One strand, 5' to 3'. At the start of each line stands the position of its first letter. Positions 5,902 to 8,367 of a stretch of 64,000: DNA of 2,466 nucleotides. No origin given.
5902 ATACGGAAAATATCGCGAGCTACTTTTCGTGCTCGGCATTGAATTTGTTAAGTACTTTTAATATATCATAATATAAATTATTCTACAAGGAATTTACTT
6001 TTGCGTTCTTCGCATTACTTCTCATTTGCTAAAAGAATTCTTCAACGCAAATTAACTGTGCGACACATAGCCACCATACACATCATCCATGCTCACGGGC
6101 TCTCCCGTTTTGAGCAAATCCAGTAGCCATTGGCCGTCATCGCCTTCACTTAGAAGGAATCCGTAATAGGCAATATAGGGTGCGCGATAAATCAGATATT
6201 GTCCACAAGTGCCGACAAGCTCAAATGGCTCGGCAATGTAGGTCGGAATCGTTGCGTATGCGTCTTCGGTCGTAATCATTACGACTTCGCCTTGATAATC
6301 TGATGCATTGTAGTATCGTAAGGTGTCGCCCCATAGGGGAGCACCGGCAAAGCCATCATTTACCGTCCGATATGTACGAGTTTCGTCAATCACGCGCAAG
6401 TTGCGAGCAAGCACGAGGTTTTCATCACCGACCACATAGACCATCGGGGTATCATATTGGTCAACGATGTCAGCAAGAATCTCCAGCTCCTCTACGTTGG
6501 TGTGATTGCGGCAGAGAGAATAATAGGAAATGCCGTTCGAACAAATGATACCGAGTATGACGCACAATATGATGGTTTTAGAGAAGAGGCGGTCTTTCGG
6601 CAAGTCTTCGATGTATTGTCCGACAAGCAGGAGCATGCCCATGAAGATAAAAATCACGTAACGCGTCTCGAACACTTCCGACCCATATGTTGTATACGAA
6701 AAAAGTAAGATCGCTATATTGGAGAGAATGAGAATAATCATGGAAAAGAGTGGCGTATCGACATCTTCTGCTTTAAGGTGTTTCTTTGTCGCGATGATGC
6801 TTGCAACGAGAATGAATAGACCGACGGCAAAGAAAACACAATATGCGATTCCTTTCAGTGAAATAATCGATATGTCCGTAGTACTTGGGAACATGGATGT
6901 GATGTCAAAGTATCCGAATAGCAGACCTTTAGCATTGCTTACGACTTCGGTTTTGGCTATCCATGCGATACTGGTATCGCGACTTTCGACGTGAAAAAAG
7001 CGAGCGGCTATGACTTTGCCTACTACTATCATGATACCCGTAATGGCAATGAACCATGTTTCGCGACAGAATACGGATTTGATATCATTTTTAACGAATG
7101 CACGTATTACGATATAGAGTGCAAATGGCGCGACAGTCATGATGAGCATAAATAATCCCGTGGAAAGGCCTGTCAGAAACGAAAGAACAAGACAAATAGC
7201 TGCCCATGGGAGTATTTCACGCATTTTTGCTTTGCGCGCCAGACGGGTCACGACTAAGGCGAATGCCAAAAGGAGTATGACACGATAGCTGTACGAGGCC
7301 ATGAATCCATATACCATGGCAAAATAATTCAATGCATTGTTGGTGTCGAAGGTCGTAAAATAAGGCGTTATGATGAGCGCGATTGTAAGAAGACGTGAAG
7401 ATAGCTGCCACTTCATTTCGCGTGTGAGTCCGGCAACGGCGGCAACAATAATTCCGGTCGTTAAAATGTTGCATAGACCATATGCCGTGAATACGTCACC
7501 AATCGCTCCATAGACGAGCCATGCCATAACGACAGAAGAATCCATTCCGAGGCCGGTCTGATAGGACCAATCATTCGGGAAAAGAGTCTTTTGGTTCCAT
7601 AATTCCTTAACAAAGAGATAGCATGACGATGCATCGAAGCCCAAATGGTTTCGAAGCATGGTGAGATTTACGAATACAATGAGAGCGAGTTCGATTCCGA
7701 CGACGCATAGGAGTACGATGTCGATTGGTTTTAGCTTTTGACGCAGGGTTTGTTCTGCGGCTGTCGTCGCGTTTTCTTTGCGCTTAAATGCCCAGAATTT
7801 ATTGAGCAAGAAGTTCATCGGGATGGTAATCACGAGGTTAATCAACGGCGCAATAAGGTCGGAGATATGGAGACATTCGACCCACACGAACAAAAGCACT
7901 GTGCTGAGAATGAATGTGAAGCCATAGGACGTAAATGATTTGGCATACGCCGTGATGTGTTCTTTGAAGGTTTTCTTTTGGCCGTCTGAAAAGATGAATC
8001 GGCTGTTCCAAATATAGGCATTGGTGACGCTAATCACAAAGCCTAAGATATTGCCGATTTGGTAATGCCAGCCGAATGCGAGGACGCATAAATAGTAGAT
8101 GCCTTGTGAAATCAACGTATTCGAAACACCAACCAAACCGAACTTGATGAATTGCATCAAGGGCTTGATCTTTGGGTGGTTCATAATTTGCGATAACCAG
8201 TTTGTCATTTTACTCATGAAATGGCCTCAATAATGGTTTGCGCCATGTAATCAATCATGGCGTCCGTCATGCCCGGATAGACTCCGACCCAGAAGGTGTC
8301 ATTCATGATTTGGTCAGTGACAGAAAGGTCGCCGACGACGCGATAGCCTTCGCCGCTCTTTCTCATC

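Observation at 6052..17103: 11-kb operon predicting a lipid-carrier-based surface glycosylation system that uses a CDP-activated branched 3,6-dideoxyhexose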

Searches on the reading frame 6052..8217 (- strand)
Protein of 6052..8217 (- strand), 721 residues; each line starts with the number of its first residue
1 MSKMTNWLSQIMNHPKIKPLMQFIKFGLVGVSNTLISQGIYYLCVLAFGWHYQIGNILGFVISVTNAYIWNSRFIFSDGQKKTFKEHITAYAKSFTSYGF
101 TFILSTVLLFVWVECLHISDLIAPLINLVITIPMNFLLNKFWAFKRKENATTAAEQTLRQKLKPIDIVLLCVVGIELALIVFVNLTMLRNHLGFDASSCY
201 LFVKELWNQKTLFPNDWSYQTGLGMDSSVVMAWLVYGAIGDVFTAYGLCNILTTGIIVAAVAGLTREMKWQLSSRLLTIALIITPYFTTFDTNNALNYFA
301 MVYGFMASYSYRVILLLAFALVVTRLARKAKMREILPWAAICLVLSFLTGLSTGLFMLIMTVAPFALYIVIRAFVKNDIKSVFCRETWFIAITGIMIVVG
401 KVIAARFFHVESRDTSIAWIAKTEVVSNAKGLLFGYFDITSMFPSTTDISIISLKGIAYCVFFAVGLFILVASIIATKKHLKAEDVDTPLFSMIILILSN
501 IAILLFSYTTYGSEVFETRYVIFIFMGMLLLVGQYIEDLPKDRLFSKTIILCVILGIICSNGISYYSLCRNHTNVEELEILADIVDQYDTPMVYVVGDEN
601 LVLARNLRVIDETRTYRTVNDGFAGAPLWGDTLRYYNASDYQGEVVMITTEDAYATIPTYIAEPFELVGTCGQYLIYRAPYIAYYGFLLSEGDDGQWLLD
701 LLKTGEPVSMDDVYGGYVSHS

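Call 3: search_protein_families(library=pfam, proteins=[window:6052-8217:-])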
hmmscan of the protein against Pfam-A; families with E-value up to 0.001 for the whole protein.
window:6052-8217:- (721 aa): 1 family
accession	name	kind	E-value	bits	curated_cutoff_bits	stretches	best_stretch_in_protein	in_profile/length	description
PF04138.20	GtrA_DPMS_TM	-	3.8e-23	82.4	26.1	1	25-144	1-117/117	GtrA/DPMS, transmembrane domain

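Call 4: search_protein_families(library=ncbifam, proteins=[window:6052-8217:-])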
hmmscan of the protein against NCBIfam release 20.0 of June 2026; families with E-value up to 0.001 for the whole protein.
window:6052-8217:- (721 aa): 0 families

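Call 16: find_homologous_proteins(query=window:6052-8217:-)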
Query window:6052-8217:- (721 aa): 6 proteins with E <= 0.001 among 8000 candidates.
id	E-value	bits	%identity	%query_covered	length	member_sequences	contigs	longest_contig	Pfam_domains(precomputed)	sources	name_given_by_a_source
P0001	0.0e+0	1613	100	100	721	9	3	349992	PF04138.21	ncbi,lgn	-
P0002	1.4e-35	141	52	20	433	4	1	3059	PF16363.12,PF04138.21,PF01370.28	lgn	-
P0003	1.9e-27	115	48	19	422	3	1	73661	PF09594.17,PF04138.21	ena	-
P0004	1.2e-26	112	50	18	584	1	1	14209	PF04138.21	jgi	-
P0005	1.1e-25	109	49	18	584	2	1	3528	PF04138.21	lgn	-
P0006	6.0e-24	103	39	25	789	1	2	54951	PF19510.6,PF04138.21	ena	-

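Call 18: list_cluster_members(proteins=[P0001])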
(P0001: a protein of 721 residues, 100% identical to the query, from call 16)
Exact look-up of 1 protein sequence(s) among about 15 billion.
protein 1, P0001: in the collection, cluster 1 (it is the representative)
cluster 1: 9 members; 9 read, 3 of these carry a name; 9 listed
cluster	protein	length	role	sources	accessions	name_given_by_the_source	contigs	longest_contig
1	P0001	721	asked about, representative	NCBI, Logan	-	-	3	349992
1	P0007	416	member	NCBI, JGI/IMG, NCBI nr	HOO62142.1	MAG TPA: hypothetical protein PKV44_06960 [Bacillota bacterium] | hypothetical protein [Bacillota bacterium]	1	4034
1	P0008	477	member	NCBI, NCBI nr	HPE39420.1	MAG TPA: hypothetical protein PK567_08085, partial [Bacillota bacterium] | hypothetical protein [Bacillota bacterium]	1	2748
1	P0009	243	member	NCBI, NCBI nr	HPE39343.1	MAG TPA: GtrA family protein, partial [Bacillota bacterium] | GtrA family protein [Bacillota bacterium]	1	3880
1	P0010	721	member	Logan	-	-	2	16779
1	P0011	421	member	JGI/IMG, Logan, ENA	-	-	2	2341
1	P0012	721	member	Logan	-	-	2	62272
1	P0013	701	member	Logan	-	-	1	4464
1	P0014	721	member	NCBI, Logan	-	-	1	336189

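Call 20: find_related_loci(query=window:6052-8217:-, collection=genome_contigs, flank=10000)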
Query window:6052-8217:- (721 aa) in genome_contigs; peptide patterns used: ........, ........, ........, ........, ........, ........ (x = any residue, [..] = any of these).
105 stretches matched a pattern; 62 encode a relative of the query (tblastn E <= 1e-3); 62 distinct loci.
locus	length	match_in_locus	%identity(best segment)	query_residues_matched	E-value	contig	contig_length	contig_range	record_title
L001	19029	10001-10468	54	1-156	6e-48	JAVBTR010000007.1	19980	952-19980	MAG: Eubacteriales bacterium isolate EPI_MAG_00256 c_000009835109, whole genome shotgun sequence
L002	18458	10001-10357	62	22-145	7e-38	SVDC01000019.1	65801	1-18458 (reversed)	MAG: Cellulosilyticum sp. isolate SIG270 NODE_243_length_65801_cov_22.277813, whole genome shotgun sequence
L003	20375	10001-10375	60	18-145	1e-36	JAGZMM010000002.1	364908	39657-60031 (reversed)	MAG: Clostridiales bacterium isolate L3_114_360G1_dasL3_114_360G1_concoct_73 L3_114_360G1_scaffold_3, whole genome shotg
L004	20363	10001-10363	62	22-145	8e-37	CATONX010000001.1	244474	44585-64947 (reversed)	MAG TPA_asm: uncultured Eubacteriales bacterium isolate MGG30646_1680015440 genome assembly, contig: SAMEA4643382_28, wh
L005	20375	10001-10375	60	18-145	1e-36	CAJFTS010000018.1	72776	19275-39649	uncultured Clostridia bacterium isolate Coassembly_mag_118 genome assembly, contig: MAGpy_11413_min2k_bin_118_fak87_7581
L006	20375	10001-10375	60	18-145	1e-36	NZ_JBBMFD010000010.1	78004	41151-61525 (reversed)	Solibaculum intestinale strain CLA-JM-H44 CLAJMH44_contig_10_length_78004, whole genome shotgun sequence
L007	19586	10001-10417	52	4-145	7e-35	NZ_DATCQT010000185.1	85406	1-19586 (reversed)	MAG: Clostridium sp. isolate SMAG_U7260 k141_90298, whole genome shotgun sequence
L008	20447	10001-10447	46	18-162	2e-33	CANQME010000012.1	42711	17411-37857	MAG: uncultured Lachnospiraceae bacterium isolate Lapin-014__bin3 genome assembly, contig: Lapin-014__NODE_631_length_42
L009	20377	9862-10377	36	1-159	4e-33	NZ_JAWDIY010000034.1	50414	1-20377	Diplocloster hominis strain CSJ-3 CSJ-3_ctg034, whole genome shotgun sequence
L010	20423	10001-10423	48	1-145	1e-32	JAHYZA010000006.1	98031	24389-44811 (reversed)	MAG: Oscillospiraceae bacterium isolate HRGM_Genome_1303 HRGM_Genome_1303_6, whole genome shotgun sequence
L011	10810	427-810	52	18-146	2e-32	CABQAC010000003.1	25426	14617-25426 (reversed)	MAG TPA_asm: uncultured Clostridiales bacterium isolate MGYG-HGUT-00390 genome assembly, contig: GUT_GENOME008627_3, who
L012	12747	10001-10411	46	12-149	1e-31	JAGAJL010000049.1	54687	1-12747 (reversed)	MAG: Lachnospiraceae bacterium isolate RGIG8498 Water_deer_Cecum-1__c291893, whole genome shotgun sequence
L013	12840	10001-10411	47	12-149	5e-32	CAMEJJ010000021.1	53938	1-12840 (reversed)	MAG: uncultured Lachnospiraceae bacterium isolate SRR11489746_bin.3_metaWRAP_v1.3_MAG genome assembly, contig: ERZ114667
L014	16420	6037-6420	50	21-149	6e-32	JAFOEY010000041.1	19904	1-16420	MAG: Lachnospiraceae bacterium isolate RGIG406 Dairy_cattle_Colon-5__c576, whole genome shotgun sequence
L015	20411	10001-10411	45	12-149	2e-31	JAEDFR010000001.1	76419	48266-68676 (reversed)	MAG: Lachnospiraceae bacterium isolate MAG089 NODE_210_length_76419_cov_6.605390, whole genome shotgun sequence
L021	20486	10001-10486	45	8-147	5e-30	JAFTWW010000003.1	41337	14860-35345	MAG: Clostridia bacterium isolate RGIG4223 Roe_deer_Colon-4__c5698, whole genome shotgun sequence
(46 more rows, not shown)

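Call 28: search_protein_families(library=pfam, proteins=[L011:1586-2878:+, L010:18592-19287:+, L021:17654-19294:+, L004:16470-18332:+, L005:18626-20329:-, L010:11307-14267:+, L010:19284-20339:+, L012:6622-8502:+, L003:16395-18218:+, L003:699-2453:+])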
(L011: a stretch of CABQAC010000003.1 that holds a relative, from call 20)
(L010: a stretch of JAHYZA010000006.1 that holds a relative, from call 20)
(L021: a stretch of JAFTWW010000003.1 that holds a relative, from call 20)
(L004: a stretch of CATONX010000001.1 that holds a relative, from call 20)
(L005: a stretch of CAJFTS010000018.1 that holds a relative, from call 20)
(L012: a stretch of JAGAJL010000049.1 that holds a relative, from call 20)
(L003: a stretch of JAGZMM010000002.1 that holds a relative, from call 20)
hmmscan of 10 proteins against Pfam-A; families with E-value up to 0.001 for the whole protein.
L011:1586-2878:+ (430 aa): 1 family
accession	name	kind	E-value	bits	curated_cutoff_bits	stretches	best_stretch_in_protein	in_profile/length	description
PF09594.16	GT87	-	4.9e-11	43.3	25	1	79-321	3-228/237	Glycosyltransferase family 87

L010:18592-19287:+ (231 aa): 6 families
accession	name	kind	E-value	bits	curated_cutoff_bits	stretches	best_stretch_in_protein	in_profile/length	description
PF13561.12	adh_short_C2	-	9.5e-49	166.5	27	1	45-229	49-236/236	Enoyl-(Acyl carrier protein) reductase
PF00106.31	adh_short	-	2.6e-44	151.5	26.6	1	11-182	2-194/195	short chain dehydrogenase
PF23441.1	SDR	-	7.2e-09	35.8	27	1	93-227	119-254/258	SDR-like rossmann domain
PF04321.23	RmlD_sub_bind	-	4.5e-08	33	27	1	11-106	2-88/287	RmlD substrate binding domain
PF01370.27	Epimerase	-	5.6e-06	26.4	20.9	1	12-106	1-101/240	NAD dependent epimerase/dehydratase family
PF08659.16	KR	-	1e-05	26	22.6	0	45-146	59-158/180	KR domain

L021:17654-19294:+ (546 aa): 1 family
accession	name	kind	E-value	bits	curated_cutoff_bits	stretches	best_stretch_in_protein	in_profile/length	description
PF14264.12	Glucos_trans_II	-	9.1e-24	84.6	30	1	30-352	1-316/317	Glucosyl transferase GtrII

L004:16470-18332:+ (620 aa): 1 family
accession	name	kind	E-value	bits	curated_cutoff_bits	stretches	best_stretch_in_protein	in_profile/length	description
PF13231.12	PMT_2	-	1.4e-07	32.3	26.1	1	126-225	30-127/160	Dolichyl-phosphate-mannose-protein mannosyltransferase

L005:18626-20329:- (567 aa): 1 family
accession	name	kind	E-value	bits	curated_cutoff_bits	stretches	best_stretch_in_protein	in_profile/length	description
PF01757.29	Acyl_transf_3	-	3e-22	79.6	31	1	210-521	2-320/326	Acyltransferase domain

L010:11307-14267:+ (986 aa): 1 family
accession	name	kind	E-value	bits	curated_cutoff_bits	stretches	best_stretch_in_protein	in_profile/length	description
PF09586.16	YfhO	-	7.1e-62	210.4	28.5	3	71-590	27-523/835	Bacterial membrane protein YfhO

L010:19284-20339:+ (351 aa): 2 families
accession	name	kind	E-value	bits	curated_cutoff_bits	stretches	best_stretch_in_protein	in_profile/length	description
PF24621.2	DHQS_C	-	2.3e-33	115.6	27.6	1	170-312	1-143/144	3-dehydroquinate synthase C-terminal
PF01761.26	DHQ_synthase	-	7.5e-33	113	24.2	1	58-168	4-114/115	3-dehydroquinate synthase N-terminal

L012:6622-8502:+ (626 aa): 6 families
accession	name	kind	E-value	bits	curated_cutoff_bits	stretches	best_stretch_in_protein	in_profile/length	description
PF00009.33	GTP_EFTU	-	3.1e-56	190.4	26.5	1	29-207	2-187/188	Elongation factor Tu GTP binding domain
PF06421.17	LepA_C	-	4.6e-53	178.3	29.7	1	515-621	1-107/107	GTP-binding protein LepA C-terminus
PF00679.30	EFG_C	-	2.7e-22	79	27.9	1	427-512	3-87/89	Elongation factor G C-terminus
PF03144.31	GTP_EFTU_D2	-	6.1e-09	36.6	30.3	1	231-302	1-73/73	Elongation factor Tu domain 2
PF01926.29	MMR_HSR1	-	5.5e-05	23.7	21.9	1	38-158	7-113/113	50S ribosome-binding GTPase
PF14492.12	EFG_III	-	0.00013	22.4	27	1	322-392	6-73/75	Elongation Factor G, domain III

L003:16395-18218:+ (607 aa): 3 families
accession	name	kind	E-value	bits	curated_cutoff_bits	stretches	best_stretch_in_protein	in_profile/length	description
PF00587.30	tRNA-synt_2b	-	6.1e-30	105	29.3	1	123-481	3-178/179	tRNA synthetase class II core domain (G, H, P, S and T)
PF04073.20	tRNA_edit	-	6.1e-23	81.7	25.5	1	283-392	1-113/123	Aminoacyl-tRNA editing domain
PF03129.25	HGTP_anticodon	-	3.9e-12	46.6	21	1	502-574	5-77/94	Anticodon binding domain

L003:699-2453:+ (584 aa): 11 families
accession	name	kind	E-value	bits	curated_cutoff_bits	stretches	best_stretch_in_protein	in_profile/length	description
PF02906.19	Fe_hyd_lg_C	-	1.1e-102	343.3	22.1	1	228-512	1-245/245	Iron only hydrogenase large subunit, C-terminal domain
PF02256.22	Fe_hyd_SSU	-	2.6e-24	85.5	24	1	526-579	2-55/56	Iron hydrogenase small subunit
PF13510.11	Fer2_4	-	2.6e-20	72.7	22.8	1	6-82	2-81/82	2Fe-2S iron-sulfur cluster binding domain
PF10588.14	NADH-G_4Fe-4S_3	-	2.3e-15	56.3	27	1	89-126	1-38/40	NADH-ubiquinone oxidoreductase-G iron-sulfur binding region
PF12838.12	Fer4_7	-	5.9e-07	30.3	27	1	152-209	1-52/52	4Fe-4S dicluster domain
PF00037.32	Fer4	-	1.2e-06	28.5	21.1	1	194-211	7-24/24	4Fe-4S binding domain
PF12837.12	Fer4_6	-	3e-06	27.4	25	2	147-167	3-23/24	4Fe-4S binding domain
PF13484.11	Fer4_16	-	5e-05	24.4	30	1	195-217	2-25/66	4Fe-4S double cluster binding domain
PF13237.11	Fer4_10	-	6.2e-05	23.3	25.5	0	193-215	7-31/53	4Fe-4S dicluster domain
PF13187.11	Fer4_9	-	0.00026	21.4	27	1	152-209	1-51/52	4Fe-4S dicluster domain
PF14697.11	Fer4_21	-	0.00064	20.2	35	1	149-209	4-56/59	4Fe-4S dicluster domain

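Call 36: find_encoding_contigs(protein=P0001, flank=10000, max_places=4)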
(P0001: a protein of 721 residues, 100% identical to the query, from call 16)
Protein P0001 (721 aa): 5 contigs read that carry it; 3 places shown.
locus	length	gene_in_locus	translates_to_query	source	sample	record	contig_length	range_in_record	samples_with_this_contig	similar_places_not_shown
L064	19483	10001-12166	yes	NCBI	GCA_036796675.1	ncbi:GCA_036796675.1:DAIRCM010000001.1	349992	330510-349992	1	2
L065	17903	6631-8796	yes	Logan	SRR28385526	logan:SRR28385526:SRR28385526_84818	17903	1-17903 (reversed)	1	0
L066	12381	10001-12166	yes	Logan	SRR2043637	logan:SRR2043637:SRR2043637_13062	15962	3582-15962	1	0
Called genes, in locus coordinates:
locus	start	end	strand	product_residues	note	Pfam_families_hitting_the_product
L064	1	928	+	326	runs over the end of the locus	PF06541:ABC_trans_CmpB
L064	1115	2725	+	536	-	PF00682:HMGL-like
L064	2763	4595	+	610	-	PF02776:TPP_enzyme_N, PF00205:TPP_enzyme_M, PF02775:TPP_enzyme_C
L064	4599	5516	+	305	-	PF01370:Epimerase, PF16363:GDP_Man_Dehyd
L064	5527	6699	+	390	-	PF00535:Glycos_transf_2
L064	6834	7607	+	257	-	PF00483:NTP_transferase, PF12804:NTP_transf_3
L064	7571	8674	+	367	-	PF01073:3Beta_HSD, PF01370:Epimerase, PF02719:Polysacc_synt_2, PF04321:RmlD_sub_bind, PF16363:GDP_Man_Dehyd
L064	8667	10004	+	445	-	PF01041:DegT_DnrJ_EryC1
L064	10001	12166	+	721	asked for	PF04138:GtrA_DPMS_TM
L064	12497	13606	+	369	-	PF04346:EutH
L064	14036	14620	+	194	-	-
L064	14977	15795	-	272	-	PF00294:PfkB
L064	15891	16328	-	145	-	PF09424:YqeY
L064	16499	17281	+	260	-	PF12146:Hydrolase_4 (faint)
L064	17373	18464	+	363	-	PF13408:Zn_ribbon_recom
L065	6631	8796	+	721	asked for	PF04138:GtrA_DPMS_TM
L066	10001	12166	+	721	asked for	PF04138:GtrA_DPMS_TM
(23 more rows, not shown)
